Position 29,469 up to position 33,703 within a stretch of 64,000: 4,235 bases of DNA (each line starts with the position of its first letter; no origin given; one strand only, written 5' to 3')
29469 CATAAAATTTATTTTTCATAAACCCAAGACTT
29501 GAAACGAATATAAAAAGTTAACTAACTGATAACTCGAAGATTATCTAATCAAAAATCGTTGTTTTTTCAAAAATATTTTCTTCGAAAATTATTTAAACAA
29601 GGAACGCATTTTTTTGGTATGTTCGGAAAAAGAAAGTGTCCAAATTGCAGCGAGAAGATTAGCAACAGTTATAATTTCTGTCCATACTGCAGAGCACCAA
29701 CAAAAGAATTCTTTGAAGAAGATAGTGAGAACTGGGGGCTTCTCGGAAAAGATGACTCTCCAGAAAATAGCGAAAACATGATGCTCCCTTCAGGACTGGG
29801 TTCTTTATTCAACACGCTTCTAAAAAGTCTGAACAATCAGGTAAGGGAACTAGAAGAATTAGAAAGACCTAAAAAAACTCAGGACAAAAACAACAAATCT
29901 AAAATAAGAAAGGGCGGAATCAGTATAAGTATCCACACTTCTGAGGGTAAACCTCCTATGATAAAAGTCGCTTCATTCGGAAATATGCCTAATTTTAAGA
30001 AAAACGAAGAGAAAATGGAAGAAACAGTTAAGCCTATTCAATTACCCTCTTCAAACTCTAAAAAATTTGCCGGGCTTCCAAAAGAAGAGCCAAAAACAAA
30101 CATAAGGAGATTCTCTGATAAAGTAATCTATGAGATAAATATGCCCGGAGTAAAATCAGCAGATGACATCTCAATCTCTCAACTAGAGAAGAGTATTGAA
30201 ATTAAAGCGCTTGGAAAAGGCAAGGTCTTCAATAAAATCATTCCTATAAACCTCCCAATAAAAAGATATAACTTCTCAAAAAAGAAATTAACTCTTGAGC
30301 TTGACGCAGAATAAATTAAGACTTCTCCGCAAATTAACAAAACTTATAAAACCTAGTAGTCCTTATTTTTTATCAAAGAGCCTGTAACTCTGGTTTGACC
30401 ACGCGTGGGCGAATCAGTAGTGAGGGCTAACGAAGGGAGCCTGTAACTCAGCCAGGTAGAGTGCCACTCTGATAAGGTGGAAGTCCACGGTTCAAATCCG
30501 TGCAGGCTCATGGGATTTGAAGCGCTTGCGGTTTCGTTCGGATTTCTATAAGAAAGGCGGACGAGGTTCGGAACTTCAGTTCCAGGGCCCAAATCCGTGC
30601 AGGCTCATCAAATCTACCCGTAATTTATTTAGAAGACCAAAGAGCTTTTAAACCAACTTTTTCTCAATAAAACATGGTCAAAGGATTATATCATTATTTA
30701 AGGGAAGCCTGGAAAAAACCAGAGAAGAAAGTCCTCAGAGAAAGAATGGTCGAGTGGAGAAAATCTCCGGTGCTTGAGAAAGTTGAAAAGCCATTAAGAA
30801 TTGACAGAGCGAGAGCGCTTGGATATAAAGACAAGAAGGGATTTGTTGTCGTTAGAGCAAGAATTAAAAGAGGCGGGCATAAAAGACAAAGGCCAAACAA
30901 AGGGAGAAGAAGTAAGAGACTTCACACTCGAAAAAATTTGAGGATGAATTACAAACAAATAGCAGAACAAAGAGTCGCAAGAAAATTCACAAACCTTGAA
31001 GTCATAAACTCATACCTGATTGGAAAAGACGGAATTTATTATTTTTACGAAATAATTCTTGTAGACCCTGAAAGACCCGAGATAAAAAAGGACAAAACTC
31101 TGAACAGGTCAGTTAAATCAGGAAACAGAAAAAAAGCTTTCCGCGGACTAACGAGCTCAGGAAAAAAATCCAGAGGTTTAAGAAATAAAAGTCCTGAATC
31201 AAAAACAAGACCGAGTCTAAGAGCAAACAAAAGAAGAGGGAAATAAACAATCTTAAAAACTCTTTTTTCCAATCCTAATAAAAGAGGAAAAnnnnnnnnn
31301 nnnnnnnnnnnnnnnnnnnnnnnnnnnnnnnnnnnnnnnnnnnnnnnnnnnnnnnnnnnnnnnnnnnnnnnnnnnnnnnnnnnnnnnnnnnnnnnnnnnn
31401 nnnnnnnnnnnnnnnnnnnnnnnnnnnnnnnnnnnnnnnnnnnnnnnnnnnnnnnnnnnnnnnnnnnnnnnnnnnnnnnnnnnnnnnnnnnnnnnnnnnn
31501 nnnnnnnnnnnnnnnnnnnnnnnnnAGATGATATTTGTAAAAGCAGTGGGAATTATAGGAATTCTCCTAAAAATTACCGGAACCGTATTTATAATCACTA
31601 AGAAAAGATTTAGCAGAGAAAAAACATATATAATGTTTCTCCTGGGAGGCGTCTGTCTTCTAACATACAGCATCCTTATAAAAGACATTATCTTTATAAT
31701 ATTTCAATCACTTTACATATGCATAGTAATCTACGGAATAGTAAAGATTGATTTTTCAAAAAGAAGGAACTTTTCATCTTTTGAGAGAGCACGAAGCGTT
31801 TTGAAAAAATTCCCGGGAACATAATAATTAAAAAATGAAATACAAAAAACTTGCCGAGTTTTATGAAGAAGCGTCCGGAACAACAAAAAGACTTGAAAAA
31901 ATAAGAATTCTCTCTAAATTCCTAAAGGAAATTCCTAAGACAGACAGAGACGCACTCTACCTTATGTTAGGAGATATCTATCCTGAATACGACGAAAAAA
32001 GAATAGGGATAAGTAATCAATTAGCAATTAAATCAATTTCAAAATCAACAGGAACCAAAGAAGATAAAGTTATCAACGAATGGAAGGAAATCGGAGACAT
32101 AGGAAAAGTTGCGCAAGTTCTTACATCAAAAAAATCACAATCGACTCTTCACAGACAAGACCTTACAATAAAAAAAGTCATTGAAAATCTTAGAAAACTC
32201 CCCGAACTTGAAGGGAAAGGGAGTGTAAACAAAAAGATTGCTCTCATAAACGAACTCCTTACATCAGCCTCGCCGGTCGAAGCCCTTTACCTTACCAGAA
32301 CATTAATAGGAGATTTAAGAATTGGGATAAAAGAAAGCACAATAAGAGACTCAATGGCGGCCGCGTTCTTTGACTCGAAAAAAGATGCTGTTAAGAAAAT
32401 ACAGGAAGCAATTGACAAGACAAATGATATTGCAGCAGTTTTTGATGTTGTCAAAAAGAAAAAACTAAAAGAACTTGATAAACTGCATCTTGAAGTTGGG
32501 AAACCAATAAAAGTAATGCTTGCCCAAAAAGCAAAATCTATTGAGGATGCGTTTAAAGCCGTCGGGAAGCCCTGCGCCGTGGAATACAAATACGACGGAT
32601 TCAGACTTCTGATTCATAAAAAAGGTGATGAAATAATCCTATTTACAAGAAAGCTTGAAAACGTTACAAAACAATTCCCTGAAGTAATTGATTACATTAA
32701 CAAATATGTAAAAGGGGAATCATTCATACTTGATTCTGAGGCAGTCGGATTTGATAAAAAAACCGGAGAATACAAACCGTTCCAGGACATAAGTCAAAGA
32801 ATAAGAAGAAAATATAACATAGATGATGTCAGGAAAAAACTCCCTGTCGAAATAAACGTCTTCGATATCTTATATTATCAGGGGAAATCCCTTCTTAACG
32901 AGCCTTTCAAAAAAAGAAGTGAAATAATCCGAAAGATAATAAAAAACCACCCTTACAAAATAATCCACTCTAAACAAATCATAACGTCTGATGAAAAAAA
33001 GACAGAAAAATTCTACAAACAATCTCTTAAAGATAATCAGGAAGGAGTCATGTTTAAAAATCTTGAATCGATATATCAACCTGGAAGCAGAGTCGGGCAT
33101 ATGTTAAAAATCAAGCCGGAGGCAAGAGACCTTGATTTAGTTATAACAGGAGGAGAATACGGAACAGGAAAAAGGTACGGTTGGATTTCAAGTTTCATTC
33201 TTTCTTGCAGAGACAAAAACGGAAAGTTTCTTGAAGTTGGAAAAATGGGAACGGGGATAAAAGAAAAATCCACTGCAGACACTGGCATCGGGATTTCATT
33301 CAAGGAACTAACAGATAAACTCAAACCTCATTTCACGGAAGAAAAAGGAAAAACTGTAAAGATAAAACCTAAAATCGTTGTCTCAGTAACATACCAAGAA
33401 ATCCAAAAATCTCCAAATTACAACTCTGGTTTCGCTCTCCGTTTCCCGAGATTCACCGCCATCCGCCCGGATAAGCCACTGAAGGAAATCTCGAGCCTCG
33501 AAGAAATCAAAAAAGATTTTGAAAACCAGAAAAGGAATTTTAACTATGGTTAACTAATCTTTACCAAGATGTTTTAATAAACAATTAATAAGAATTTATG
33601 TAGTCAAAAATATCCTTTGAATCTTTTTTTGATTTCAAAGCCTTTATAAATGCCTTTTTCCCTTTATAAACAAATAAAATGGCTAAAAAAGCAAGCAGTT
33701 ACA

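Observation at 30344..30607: tRNA-Ile is bracketed by exact copies of its first 13 and last 18 nt, with the promoter placed for the outer copy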

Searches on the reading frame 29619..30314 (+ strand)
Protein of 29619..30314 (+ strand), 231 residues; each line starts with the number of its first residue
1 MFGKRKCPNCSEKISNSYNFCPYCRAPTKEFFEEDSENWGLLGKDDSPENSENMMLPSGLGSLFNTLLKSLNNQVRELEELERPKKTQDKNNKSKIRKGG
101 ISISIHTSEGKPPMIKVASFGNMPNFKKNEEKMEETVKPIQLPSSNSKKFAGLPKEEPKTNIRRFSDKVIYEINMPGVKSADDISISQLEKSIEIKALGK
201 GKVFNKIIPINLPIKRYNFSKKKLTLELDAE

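Call 35: find_encoding_contigs(protein=window:29619-30314:+, flank=3000, max_places=10)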
Protein window:29619-30314:+ (231 aa): 1 contig read that carries it; 1 place shown.
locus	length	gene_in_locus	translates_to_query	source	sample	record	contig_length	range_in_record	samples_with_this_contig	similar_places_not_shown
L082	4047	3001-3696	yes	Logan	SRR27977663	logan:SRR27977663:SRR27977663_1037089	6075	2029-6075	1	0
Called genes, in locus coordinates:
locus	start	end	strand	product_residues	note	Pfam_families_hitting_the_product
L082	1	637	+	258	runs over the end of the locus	PF01656:CbiA, PF02374:ArsA_ATPase (weak), PF06564:CBP_BcsQ, PF09140:MipZ, PF10609:ParA, PF13614:AAA_31, PF13500:AAA_26 (weak), PF00142:Fer4_NifH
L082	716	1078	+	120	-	-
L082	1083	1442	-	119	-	PF01588:tRNA_bind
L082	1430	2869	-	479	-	PF00133:tRNA-synt_1, PF01406:tRNA-synt_1e, PF09334:tRNA-synt_1g, PF00133:tRNA-synt_1, PF01406:tRNA-synt_1e (weak), PF19303:Anticodon_3, PF08264:Anticodon_1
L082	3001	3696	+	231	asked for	-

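Call 68: search_protein_families(library=pfam, proteins=[window:29619-30314:+], max_evalue=0.001)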
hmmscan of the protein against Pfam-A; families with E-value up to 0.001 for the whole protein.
window:29619-30314:+ (231 aa): 1 family
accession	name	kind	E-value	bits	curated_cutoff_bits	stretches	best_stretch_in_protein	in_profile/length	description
PF10571.15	UPF0547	-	0.00046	20.7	29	1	5-24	1-20/26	Uncharacterised protein family UPF0547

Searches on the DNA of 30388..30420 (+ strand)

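Call 46: build_rna_model(alignment_id=A2, structure=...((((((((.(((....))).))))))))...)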
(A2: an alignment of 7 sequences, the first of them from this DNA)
Model R1 built from alignment A2 (7 sequences, 34 columns); structure: as given.
model positions 33; base pairs 11; branch points 0; effective number of sequences 7; information 0.974 bits per position. Calibrated on 0.2 Mb of random sequence (short: E-values are rough).
structure used (alignment columns):
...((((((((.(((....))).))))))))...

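Call 47: search_with_rna_model(model_id=R1, sources=[window, L001, L002, L003, L004, L005, L006, L007, L008, L009, L010, L011, L012, L013, L014, L015, L016, L017, L018, L019, L020, L021, L022, L023, L024, L025, L026, L027, L028, L029, L030, L031, L032, L033, L034, L035, L036, L037, L038, L039, L040, L041, L042, L043, L044, L045, L046, L047, L048, L049, L050, L051, L052, L053, L054, L055, L056, L057, L058, L059, L060, L061, L062, L063, L064, L065, L066, L067, L068, L069, L070, L071, L072, L073, L074, L075, L076, L077, L078, L079, L080], max_evalue=1, make_alignment=true)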
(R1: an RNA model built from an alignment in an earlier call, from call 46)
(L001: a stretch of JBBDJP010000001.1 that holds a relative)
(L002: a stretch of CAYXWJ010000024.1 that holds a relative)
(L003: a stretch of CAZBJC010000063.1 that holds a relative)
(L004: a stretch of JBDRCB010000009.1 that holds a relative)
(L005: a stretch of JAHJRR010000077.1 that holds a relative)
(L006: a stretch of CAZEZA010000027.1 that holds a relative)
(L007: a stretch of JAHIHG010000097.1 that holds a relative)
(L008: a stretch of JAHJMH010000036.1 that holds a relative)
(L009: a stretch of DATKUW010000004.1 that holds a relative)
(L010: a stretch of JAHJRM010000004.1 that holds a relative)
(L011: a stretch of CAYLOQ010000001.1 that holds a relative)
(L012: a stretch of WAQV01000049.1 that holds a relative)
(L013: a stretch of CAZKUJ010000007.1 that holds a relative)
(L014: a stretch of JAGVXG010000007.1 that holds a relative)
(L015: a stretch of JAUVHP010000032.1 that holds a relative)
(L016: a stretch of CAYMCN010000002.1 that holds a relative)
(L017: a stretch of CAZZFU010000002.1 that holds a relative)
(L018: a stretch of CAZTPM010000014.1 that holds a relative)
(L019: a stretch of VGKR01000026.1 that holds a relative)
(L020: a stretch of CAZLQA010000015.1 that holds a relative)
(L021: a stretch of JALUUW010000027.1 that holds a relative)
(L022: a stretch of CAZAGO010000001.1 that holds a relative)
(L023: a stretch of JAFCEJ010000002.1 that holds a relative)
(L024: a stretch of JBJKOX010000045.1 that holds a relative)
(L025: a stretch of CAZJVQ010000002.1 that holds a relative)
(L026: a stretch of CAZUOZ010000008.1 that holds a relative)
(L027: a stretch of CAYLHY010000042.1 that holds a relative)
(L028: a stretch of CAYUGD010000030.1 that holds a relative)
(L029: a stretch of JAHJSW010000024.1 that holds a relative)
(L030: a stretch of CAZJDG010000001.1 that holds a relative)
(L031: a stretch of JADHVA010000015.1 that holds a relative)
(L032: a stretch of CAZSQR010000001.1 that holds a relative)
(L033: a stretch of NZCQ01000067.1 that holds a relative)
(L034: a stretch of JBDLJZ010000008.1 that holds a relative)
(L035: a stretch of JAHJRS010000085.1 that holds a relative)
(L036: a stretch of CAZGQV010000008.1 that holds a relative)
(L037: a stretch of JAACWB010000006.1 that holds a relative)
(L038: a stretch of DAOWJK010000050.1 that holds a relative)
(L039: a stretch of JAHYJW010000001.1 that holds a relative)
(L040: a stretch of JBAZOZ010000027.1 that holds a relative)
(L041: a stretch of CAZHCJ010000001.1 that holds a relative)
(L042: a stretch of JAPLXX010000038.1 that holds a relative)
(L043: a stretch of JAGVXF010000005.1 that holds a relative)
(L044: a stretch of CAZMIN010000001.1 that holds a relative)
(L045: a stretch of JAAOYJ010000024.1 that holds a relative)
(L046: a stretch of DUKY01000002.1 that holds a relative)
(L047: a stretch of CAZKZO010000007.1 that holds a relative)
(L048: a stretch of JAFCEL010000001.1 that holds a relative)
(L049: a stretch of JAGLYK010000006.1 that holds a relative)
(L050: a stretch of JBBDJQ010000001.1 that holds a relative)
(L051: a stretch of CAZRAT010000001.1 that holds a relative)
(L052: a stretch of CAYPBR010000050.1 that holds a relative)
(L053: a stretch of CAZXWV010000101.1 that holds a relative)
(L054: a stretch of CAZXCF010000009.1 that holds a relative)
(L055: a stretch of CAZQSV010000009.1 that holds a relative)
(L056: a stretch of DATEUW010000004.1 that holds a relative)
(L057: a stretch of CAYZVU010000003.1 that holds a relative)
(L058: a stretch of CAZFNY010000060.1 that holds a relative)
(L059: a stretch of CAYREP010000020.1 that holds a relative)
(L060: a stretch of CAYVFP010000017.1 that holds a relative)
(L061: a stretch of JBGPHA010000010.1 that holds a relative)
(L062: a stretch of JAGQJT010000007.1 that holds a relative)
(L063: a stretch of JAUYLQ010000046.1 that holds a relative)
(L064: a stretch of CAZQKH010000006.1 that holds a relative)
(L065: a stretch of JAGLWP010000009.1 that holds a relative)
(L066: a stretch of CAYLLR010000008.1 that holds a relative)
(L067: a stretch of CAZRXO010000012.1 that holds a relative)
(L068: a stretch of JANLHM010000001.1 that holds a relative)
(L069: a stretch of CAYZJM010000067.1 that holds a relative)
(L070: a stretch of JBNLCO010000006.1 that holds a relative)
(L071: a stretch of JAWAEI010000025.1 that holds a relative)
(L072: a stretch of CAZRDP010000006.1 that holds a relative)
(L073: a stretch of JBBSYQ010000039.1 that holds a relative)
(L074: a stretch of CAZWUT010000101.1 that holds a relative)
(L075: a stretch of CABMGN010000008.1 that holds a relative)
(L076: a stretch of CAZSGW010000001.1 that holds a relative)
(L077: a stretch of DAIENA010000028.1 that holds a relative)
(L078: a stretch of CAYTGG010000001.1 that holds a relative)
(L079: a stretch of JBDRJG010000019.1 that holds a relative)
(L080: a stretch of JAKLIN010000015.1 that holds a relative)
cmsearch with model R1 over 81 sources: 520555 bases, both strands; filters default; matches with E-value up to 1: 15.
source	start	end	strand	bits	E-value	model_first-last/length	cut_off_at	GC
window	30388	30420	+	43.6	4e-09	1-33/33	no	0.58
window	152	184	+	42.7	7.4e-09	1-33/33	no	0.58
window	31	63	+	42.1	1.1e-08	1-33/33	no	0.61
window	8612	8644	+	41.8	1.3e-08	1-33/33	no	0.45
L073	286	318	+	41.1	2.1e-08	1-33/33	no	0.64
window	405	437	+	40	4.4e-08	1-33/33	no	0.58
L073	487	519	+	33.1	4.4e-06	1-33/33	no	0.39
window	404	436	-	27.1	0.00026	1-33/33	no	0.58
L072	2522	2554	-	23.5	0.0028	1-33/33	no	0.58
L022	2974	3007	-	19.7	0.034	1-33/33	no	0.29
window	30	62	-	18.5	0.08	1-33/33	no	0.61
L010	5972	6002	-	18.5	0.08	1-33/33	no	0.58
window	30387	30419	-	17.6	0.15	1-33/33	no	0.55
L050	2636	2669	-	16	0.42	1-33/33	no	0.44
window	8611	8643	-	15.9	0.45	1-33/33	no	0.42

Alignment A3: 15 matches aligned to the model, 39 columns, each read 5' to 3' on its own strand. Consensus structure (alignment columns), stored with it:
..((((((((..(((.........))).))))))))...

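Call 89: search_with_rna_model(model_id=R1, sources=[L139, L144, L146, L157, L158, L166, L170, L172, L173, L090, L100, L101, L104, L105, L110, L083, L092], max_evalue=0.01)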
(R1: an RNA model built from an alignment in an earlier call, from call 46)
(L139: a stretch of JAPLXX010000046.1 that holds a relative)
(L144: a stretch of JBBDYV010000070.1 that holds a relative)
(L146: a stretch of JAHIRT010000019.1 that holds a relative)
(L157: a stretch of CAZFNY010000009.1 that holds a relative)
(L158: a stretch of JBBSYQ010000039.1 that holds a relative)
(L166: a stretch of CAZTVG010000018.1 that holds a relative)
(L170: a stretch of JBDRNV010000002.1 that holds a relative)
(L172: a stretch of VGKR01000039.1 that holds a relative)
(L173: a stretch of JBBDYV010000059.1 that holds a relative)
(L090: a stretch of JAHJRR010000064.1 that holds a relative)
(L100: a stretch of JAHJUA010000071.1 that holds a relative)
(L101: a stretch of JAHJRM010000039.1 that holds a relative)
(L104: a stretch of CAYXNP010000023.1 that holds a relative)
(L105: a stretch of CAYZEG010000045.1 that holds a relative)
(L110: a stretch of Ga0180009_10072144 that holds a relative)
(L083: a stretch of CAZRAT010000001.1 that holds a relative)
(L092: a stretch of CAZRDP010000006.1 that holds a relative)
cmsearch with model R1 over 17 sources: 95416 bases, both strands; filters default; matches with E-value up to 0.01: 18.
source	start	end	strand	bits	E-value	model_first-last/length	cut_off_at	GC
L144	1775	1807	-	42.9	1.1e-09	1-33/33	no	0.42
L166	387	419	+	42.7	1.3e-09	1-33/33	no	0.61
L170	2943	2975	-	41.7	2.6e-09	1-33/33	no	0.52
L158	5289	5321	-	41.1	3.8e-09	1-33/33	no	0.64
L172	3408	3440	-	40.3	6.6e-09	1-33/33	no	0.67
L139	222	254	+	38.7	1.9e-08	1-33/33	no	0.52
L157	2013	2045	-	37.1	5.6e-08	1-33/33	no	0.48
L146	3157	3189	+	36.5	8.4e-08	1-33/33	no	0.52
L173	1065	1097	-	35.3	1.9e-07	1-33/33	no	0.52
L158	5088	5120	-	33.1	8e-07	1-33/33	no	0.39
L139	741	773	+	23.9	0.00038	1-33/33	no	0.39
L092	868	900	-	23.5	0.00051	1-33/33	no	0.58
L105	74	106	-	23.2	0.00063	1-33/33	no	0.55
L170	2944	2976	+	22.4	0.0011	1-33/33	no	0.55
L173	1066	1098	+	20.8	0.0032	1-33/33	no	0.55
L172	3341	3373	-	20.6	0.0035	1-33/33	no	0.58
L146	3156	3188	-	20.1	0.005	1-33/33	no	0.55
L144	1776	1808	+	19.2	0.0091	1-33/33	no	0.45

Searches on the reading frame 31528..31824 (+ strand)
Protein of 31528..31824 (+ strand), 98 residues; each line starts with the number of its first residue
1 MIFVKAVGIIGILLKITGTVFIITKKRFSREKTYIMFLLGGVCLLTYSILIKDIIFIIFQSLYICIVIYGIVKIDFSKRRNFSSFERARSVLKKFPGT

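Call 68: search_protein_families(library=pfam, proteins=[window:31528-31824:+], max_evalue=0.001)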
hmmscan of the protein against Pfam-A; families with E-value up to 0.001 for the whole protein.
window:31528-31824:+ (98 aa): 1 family
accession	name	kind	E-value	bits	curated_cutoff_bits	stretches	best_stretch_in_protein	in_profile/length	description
PF10688.14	Imp-YgjV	-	5.8e-05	23.4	23.5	1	7-75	91-156/159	Bacterial inner membrane protein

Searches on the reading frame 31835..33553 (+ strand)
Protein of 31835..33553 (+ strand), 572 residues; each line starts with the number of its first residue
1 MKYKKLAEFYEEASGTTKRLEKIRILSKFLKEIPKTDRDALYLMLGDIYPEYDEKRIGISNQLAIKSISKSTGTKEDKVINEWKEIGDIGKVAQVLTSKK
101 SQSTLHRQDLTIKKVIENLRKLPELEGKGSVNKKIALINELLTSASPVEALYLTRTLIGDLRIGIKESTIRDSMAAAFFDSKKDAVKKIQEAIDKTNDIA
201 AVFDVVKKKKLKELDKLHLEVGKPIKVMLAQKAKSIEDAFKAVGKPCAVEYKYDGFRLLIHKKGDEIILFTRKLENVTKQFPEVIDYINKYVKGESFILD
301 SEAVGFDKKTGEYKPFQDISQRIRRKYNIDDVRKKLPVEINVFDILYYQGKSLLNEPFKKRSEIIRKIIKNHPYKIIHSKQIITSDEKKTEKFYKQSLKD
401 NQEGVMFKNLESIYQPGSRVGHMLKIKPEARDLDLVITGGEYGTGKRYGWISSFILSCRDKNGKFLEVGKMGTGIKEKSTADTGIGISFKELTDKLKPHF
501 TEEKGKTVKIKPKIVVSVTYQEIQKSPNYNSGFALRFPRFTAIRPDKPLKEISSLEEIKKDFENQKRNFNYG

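Call 68: search_protein_families(library=pfam, proteins=[window:31835-33553:+], max_evalue=0.001)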
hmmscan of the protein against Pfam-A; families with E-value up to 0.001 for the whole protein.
window:31835-33553:+ (572 aa): 3 families
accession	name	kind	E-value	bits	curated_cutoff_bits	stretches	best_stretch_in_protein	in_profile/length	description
PF01068.26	DNA_ligase_A_M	-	2.8e-57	194.1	26.2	1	228-427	2-204/204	ATP dependent DNA ligase domain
PF04675.19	DNA_ligase_A_N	-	5.7e-39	134.5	24.6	1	3-174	2-173/174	DNA ligase N terminus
PF04679.21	DNA_ligase_A_C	-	6e-15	55.9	27.5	1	449-547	3-94/94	ATP dependent DNA ligase C terminal region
